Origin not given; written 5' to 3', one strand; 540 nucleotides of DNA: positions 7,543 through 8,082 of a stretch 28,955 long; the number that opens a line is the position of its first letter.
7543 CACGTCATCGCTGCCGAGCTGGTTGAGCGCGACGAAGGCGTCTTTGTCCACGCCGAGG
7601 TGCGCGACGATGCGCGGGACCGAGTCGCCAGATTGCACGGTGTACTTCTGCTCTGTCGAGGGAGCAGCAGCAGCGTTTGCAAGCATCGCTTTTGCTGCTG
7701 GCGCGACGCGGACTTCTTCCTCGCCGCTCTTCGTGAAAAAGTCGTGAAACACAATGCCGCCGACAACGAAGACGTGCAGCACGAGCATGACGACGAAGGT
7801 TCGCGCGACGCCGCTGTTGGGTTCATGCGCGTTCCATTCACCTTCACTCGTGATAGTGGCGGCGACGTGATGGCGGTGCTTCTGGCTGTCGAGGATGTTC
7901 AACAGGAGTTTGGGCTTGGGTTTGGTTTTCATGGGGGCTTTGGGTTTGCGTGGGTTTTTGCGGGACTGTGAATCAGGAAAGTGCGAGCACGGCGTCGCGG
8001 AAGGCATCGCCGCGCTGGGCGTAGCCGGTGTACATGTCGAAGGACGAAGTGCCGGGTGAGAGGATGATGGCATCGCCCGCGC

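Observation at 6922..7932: Proline-rich bitopic double-LysM protein inserted between murD and ftsW: a candidate FtsN/DipM-like divisome component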

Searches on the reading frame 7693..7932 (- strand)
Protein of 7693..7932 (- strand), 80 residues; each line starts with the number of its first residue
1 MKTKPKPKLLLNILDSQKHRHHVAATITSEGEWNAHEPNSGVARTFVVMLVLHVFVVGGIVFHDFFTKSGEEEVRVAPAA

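Call 33: search_protein_representatives(alignment_id=A2)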
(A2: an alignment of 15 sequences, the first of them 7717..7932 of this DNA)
Query: 15 sequences, 71 profile positions. Proteins with E-value up to 0.001 (for the whole library): 128; up to 1e-10: 41; up to 1e-30: 9. The best 128 are listed.
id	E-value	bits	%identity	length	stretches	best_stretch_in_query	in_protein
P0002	3.2e-34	132.4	-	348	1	4-70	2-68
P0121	9.9e-34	130.9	-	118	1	2-70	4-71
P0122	1.3e-32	127.3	-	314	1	4-70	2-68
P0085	4.8e-32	125.5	-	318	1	1-69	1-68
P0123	5.5e-32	125.3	-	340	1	2-69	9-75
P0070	6.3e-32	125.1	-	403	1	2-70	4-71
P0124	1.5e-31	123.9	-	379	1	1-70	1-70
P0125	2.7e-31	123.1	-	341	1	2-70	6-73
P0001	3.0e-31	122.9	-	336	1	1-69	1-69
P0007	4.6e-29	115.9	-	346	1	8-70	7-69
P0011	1.5e-28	114.3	-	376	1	5-70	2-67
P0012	1.9e-28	113.9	-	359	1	4-69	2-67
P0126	2.2e-28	113.7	-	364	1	1-69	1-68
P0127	4.3e-28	112.8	-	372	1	3-70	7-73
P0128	9.0e-28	111.8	-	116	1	4-70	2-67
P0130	8.3e-24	99.1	-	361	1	4-70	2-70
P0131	1.5e-23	98.3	-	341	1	1-70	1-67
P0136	3.0e-21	90.9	-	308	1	1-68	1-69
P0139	1.1e-20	89.1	-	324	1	15-68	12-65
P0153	2.0e-13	65.9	-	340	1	1-67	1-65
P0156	2.5e-10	55.9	-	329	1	1-67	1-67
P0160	2.3e-09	52.8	-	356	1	18-67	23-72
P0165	2.8e-08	49.4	-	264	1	20-66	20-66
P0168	1.2e-07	47.4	-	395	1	8-67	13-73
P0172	1.2e-06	44.1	-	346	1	5-67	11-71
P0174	1.8e-06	43.5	-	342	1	16-69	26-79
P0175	2.8e-06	42.9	-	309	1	19-69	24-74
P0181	6.3e-06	41.8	-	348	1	19-66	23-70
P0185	8.4e-06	41.4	-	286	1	22-68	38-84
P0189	1.5e-05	40.6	-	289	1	17-69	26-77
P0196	3.9e-05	39.3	-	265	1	13-69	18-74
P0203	7.2e-05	38.4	-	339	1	12-69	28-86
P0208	1.0e-04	37.9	-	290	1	6-63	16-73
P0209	1.1e-04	37.8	-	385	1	19-69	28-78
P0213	1.7e-04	37.2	-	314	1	20-69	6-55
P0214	1.8e-04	37.1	-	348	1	3-69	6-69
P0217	2.5e-04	36.7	-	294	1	22-68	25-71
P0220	3.0e-04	36.4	-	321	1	20-68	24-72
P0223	3.0e-04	36.4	-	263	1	4-68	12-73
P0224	3.2e-04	36.3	-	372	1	3-69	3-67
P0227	3.7e-04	36.2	-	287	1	7-70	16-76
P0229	3.9e-04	36.1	-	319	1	4-66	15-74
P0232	4.7e-04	35.8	-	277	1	18-69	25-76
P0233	4.7e-04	35.8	-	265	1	22-69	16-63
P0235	5.6e-04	35.6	-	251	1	22-69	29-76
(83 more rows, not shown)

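Call 36: list_cluster_members(proteins=[P0130, P0131, P0136, P0139, P0153, P0160, P0165, P0174, P0217, P0189])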
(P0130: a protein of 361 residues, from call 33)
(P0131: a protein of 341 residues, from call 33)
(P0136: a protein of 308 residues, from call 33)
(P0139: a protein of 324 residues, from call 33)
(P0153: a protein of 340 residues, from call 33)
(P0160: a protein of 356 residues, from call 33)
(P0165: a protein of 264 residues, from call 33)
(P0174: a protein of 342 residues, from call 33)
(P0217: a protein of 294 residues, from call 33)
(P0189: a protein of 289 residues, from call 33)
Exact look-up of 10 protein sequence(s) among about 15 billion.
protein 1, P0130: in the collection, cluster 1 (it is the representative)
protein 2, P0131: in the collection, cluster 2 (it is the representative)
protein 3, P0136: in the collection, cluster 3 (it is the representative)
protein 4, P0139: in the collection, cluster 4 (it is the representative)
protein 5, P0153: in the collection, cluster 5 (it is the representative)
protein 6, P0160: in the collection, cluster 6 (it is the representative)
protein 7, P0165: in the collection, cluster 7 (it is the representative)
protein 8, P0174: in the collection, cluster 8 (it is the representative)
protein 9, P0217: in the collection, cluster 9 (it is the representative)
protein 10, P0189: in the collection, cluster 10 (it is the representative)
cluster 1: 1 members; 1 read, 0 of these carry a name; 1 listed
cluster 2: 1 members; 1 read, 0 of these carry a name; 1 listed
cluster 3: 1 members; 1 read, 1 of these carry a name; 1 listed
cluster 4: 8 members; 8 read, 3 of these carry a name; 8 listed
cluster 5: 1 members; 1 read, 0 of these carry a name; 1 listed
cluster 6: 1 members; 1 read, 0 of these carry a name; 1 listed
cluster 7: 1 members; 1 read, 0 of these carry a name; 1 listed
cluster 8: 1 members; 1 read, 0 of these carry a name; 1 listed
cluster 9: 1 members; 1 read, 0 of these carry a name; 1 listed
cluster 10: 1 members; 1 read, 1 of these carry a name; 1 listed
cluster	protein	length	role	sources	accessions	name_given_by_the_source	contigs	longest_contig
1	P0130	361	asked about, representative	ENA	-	-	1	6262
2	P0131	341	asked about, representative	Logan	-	-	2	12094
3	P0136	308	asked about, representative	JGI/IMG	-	LysM repeat protein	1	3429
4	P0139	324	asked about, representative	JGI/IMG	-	LysM repeat protein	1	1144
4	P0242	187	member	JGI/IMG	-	LysM repeat protein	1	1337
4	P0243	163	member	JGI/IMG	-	LysM repeat protein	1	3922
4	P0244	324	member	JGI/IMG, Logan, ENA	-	-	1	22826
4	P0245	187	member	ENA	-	-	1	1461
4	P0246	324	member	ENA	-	-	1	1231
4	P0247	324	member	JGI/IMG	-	-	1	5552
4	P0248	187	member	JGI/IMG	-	-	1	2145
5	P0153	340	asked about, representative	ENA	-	-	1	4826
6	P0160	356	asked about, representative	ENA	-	-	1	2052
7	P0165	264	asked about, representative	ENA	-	-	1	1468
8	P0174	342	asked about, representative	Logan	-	-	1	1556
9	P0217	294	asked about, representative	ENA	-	-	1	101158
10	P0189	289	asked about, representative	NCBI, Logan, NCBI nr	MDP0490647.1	MAG: LysM peptidoglycan-binding domain-containing protein [Verrucomicrobiota bacterium ... | LysM peptidoglycan-binding domain-containing protein [Verrucomicrobiota bacterium JB023]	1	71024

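Call 44: find_homologous_proteins(query=A4, max_evalue=0.00001)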
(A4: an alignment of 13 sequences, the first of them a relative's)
Query A4 (13 sequences) (361 aa, profile of the alignment): 318 proteins with E <= 0.00001 among 8000 candidates; the best 120 are listed.
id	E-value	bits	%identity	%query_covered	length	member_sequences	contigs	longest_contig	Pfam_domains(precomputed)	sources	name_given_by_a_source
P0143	2.2e-111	391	53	27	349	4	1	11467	PF01476.27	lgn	-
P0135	1.6e-109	385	62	17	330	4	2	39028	PF01476.27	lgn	-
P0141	3.8e-109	384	62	17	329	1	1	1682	PF01476.27,PF23473.2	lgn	-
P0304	5.0e-107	377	36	22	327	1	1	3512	PF01476.27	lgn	-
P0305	5.4e-107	377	36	22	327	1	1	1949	PF01476.27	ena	-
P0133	2.4e-106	375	56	24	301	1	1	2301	PF01476.27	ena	-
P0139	1.4e-105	372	47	26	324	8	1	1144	PF01476.27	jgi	jgi:LysM repeat protein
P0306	4.7e-104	367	62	17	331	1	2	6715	PF01476.27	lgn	-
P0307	8.3e-103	363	62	17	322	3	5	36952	PF01476.27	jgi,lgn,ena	-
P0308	7.8e-102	360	63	16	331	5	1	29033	PF01476.27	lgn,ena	-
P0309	2.9e-101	358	50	29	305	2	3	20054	PF01476.27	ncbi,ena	-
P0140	2.8e-100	355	33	12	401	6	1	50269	PF01476.27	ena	-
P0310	7.9e-99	350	35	96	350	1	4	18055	PF01476.27,PF23473.2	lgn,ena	-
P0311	2.5e-98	348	63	17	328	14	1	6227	PF01476.27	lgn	-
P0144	1.4e-96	343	33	100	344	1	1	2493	PF01476.27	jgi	jgi:LysM repeat protein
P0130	1.6e-83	300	100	100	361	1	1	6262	PF01476.27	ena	-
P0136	1.5e-81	293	58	19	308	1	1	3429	PF01476.27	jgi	jgi:LysM repeat protein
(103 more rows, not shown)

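Call 48: list_cluster_members(proteins=[P0172, P0175, P0181, P0196, P0203, P0209, P0214, P0224, P0229, P0168])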
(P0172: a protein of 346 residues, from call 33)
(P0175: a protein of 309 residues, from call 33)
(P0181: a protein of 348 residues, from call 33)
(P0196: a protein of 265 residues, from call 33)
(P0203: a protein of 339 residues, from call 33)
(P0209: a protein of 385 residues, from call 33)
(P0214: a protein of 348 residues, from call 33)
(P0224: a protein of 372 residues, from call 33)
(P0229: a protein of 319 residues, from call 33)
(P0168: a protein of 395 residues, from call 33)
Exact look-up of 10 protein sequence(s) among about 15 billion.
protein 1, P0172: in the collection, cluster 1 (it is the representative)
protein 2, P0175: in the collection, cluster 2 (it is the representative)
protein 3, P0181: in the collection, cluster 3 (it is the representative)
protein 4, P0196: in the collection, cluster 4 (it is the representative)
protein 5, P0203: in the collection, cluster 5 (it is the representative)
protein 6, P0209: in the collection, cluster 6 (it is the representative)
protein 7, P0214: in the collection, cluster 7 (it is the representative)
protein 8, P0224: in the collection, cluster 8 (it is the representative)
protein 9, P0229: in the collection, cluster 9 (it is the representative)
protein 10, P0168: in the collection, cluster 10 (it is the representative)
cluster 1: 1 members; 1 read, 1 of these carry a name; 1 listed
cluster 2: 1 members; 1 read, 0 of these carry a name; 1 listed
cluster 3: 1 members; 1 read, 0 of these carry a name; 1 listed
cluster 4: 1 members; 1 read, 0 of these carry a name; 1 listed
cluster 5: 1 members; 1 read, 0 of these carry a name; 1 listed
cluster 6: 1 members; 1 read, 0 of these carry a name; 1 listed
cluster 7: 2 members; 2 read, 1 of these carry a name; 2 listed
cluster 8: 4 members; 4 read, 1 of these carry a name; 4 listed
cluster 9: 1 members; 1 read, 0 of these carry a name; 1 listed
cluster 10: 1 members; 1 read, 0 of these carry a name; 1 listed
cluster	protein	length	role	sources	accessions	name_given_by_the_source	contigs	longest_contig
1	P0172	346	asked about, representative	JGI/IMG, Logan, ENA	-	LysM repeat protein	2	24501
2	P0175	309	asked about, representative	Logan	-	-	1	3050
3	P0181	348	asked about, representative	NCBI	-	-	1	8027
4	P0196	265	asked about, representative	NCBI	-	-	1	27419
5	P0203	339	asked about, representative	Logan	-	-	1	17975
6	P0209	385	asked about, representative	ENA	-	-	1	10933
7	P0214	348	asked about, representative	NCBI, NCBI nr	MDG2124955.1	MAG: LysM peptidoglycan-binding domain-containing protein [Verrucomicrobiales bacterium] | LysM peptidoglycan-binding domain-containing protein [Verrucomicrobiales bacterium]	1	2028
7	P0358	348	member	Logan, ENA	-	-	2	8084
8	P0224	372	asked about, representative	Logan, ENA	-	-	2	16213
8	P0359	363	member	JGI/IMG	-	LysM repeat protein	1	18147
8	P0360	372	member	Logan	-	-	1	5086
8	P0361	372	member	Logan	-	-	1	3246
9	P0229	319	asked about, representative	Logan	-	-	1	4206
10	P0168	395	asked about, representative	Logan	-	-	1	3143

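Call 59: list_cluster_members(proteins=[P0208, P0233, P0235, P0232, P0213, P0223, P0227, P0220, P0185, P0156])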
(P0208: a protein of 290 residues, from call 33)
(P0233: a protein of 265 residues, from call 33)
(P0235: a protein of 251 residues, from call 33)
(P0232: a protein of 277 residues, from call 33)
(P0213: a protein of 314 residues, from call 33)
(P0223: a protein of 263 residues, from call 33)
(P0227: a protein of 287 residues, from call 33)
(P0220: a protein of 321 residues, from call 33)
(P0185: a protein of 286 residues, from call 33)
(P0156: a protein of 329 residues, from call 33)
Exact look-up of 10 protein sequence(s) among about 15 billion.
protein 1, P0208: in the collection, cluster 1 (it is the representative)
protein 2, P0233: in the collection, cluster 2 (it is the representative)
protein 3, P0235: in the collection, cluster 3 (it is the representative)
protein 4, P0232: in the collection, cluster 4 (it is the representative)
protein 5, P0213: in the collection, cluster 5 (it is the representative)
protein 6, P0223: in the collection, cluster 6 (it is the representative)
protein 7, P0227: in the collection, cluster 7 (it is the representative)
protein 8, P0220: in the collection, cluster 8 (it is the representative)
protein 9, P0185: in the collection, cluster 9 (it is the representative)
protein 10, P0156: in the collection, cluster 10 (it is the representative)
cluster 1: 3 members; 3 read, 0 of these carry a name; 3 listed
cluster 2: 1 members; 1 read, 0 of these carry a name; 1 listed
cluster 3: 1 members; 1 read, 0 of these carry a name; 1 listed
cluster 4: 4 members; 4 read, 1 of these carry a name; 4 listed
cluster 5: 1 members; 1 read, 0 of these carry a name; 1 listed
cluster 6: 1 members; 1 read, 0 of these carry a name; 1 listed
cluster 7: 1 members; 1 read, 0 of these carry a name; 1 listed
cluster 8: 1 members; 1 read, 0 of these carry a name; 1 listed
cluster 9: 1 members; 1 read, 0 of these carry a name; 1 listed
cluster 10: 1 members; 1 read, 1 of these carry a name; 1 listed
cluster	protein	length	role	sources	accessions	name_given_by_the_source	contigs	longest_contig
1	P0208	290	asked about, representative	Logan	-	-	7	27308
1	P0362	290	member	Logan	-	-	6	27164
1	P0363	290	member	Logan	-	-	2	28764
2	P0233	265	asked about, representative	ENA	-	-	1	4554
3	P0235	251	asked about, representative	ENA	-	-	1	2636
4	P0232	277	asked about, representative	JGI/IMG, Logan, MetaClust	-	\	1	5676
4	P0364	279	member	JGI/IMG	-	-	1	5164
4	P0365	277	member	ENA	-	-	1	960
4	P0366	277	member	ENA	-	-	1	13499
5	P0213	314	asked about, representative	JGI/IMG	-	-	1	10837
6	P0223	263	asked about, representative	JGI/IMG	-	-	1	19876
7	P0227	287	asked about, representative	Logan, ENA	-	-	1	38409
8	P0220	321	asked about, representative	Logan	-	-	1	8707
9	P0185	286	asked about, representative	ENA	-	-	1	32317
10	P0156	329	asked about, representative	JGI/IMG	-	LysM repeat protein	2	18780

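Call 64: find_encoding_contigs(protein=P0208, flank=7000, max_places=1)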
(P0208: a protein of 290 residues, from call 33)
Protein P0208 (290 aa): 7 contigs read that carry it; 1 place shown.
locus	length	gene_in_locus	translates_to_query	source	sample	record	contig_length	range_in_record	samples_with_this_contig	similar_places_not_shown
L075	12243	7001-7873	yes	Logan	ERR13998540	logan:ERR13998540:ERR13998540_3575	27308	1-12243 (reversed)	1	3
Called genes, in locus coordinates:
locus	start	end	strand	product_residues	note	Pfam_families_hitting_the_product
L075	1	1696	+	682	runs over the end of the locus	PF03717:PBP_dimer, PF00905:Transpeptidase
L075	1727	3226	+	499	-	PF01225:Mur_ligase (weak), PF08245:Mur_ligase_M, PF02875:Mur_ligase_C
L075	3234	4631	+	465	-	PF01225:Mur_ligase (weak), PF08245:Mur_ligase_M, PF02875:Mur_ligase_C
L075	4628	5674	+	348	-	PF00953:Glycos_transf_4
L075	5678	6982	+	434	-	PF21799:MurD-like_N, PF08245:Mur_ligase_M, PF02875:Mur_ligase_C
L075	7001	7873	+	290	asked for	PF01476:LysM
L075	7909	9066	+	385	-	PF01098:FTSW_RODA_SPOVE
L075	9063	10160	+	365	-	PF03033:Glyco_transf_28, PF04101:Glyco_tran_28_C, PF06722:EryCIII-like_C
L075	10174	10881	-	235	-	PF14808:TMEM164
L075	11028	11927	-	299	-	PF13420:Acetyltransf_4 (faint), PF13302:Acetyltransf_3 (weak), PF00583:Acetyltransf_1, PF13673:Acetyltransf_10, PF13508:Acetyltransf_7, PF08445:FR47 (weak)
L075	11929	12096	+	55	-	-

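Call 65: find_encoding_contigs(protein=P0217, flank=7000, max_places=1)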
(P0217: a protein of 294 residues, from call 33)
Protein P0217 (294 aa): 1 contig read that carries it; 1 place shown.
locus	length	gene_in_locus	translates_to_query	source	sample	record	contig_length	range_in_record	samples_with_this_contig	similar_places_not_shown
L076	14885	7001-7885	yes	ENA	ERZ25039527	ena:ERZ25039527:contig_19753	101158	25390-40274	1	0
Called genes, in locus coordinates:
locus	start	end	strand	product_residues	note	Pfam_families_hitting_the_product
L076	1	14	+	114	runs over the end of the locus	PF03717:PBP_dimer (weak)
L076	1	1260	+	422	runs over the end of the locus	PF03717:PBP_dimer (weak), PF00905:Transpeptidase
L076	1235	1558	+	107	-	PF00905:Transpeptidase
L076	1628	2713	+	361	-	PF01225:Mur_ligase, PF08245:Mur_ligase_M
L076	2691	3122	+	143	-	PF02875:Mur_ligase_C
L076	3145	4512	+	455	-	PF01225:Mur_ligase, PF08245:Mur_ligase_M, PF02875:Mur_ligase_C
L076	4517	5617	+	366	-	PF00953:Glycos_transf_4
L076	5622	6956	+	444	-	PF08245:Mur_ligase_M, PF02875:Mur_ligase_C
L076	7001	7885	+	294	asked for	PF01476:LysM (weak), PF23473:LysM3_LYK4_5 (faint), PF01476:LysM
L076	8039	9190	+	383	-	PF01098:FTSW_RODA_SPOVE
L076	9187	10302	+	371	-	PF03033:Glyco_transf_28, PF04101:Glyco_tran_28_C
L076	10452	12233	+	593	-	PF01225:Mur_ligase, PF08245:Mur_ligase_M, PF02875:Mur_ligase_C, PF01565:FAD_binding_4 (weak)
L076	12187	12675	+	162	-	PF02873:MurB_C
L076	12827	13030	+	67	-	-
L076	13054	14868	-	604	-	-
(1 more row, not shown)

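Call 66: find_encoding_contigs(protein=P0189, flank=7000, max_places=1)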
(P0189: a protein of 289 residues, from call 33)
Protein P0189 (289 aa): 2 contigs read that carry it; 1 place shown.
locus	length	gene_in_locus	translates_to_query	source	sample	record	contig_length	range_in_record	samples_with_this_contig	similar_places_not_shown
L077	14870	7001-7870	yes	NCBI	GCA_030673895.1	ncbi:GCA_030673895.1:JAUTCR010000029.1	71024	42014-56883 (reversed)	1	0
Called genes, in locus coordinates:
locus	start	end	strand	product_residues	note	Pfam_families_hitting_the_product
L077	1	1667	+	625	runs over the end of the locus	PF03717:PBP_dimer, PF21922:PBP_dimer_2 (faint), PF00905:Transpeptidase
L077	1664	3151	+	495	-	PF01225:Mur_ligase, PF08245:Mur_ligase_M, PF02875:Mur_ligase_C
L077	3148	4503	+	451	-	PF01225:Mur_ligase (weak), PF08245:Mur_ligase_M, PF02875:Mur_ligase_C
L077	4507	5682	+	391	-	PF00953:Glycos_transf_4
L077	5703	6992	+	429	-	PF08245:Mur_ligase_M, PF02875:Mur_ligase_C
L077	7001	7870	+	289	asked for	PF01476:LysM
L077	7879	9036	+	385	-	PF01098:FTSW_RODA_SPOVE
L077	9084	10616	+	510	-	PF08447:PAS_3, PF00512:HisKA, PF02518:HATPase_c, PF00072:Response_reg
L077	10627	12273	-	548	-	PF03315:SDH_beta (faint), PF03313:SDH_alpha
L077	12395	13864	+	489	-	PF03629:SASA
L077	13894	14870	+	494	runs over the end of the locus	PF00884:Sulfatase, PF01663:Phosphodiest (weak), PF16347:SGSH_C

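Call 67: find_encoding_contigs(protein=P0224, flank=7000, max_places=1)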
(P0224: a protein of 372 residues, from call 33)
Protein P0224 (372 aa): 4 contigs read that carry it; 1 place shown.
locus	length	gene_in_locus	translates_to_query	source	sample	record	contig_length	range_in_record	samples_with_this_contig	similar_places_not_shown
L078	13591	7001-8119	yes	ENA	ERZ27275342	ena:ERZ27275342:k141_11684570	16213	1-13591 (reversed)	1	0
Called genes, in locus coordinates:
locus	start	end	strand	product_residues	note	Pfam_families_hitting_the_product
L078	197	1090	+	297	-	PF01795:Methyltransf_5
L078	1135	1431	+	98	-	-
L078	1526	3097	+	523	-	PF01225:Mur_ligase, PF08245:Mur_ligase_M, PF02875:Mur_ligase_C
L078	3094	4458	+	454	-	PF01225:Mur_ligase (faint), PF08245:Mur_ligase_M, PF02875:Mur_ligase_C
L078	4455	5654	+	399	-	PF10555:MraY_sig1 (weak), PF00953:Glycos_transf_4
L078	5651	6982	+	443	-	PF08245:Mur_ligase_M, PF02875:Mur_ligase_C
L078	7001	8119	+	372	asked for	PF01476:LysM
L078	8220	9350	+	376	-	PF03033:Glyco_transf_28, PF04101:Glyco_tran_28_C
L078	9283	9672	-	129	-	PF04379:DUF525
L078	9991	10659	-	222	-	PF14371:DUF4412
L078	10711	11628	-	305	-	PF01882:DUF58, PF13519:VWA_2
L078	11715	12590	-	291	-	PF09976:TPR_21 (weak), PF13432:TPR_16 (faint), PF13428:TPR_14 (faint), PF13174:TPR_6 (faint), PF13181:TPR_8 (faint), PF14559:TPR_19 (weak)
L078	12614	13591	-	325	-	?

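Call 68: find_encoding_contigs(protein=P0185, flank=7000, max_places=1)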
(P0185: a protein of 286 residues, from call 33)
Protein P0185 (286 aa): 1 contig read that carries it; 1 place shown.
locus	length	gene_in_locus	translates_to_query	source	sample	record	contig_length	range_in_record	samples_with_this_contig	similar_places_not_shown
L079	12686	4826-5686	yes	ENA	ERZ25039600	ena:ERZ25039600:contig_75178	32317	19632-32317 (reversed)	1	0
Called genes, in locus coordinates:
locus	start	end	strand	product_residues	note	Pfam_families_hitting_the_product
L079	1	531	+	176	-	?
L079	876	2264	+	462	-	PF08245:Mur_ligase_M, PF02875:Mur_ligase_C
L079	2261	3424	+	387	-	PF00953:Glycos_transf_4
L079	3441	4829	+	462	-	PF08245:Mur_ligase_M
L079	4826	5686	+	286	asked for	PF01476:LysM, PF23473:LysM3_LYK4_5 (faint), PF01476:LysM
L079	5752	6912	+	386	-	PF01098:FTSW_RODA_SPOVE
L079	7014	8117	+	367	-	PF03033:Glyco_transf_28, PF04101:Glyco_tran_28_C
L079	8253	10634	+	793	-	PF01225:Mur_ligase, PF08245:Mur_ligase_M, PF02875:Mur_ligase_C, PF01565:FAD_binding_4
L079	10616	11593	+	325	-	PF01820:Dala_Dala_lig_N, PF02655:ATP-grasp_3, PF02786:CPSase_L_D2 (weak), PF07478:Dala_Dala_lig_C, PF13535:ATP-grasp_4 (faint)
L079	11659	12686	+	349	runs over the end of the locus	PF08478:POTRA_1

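Call 90: predict_structure(alignment_id=A5)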
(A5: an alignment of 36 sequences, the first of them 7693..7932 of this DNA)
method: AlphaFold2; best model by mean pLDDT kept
length: 80 residues; sequences in the alignment: 36
mean_pLDDT: 73.7   pTM: 0.39
mean pLDDT of the five models: 73.7, 72.6, 71.1, 70.9, 69.8
residues with pLDDT >= 90: 21; 70-90: 13; 50-70: 45; < 50: 1
segments of 3 or more residues with pLDDT < 50: none
pLDDT, mean of each block of 10 residues (from residue 1): 62 61 59 65 92 97 84 70
secondary structure, 60 per line:
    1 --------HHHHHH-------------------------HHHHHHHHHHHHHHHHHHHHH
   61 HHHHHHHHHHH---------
elements in order: H9-14 H40-71
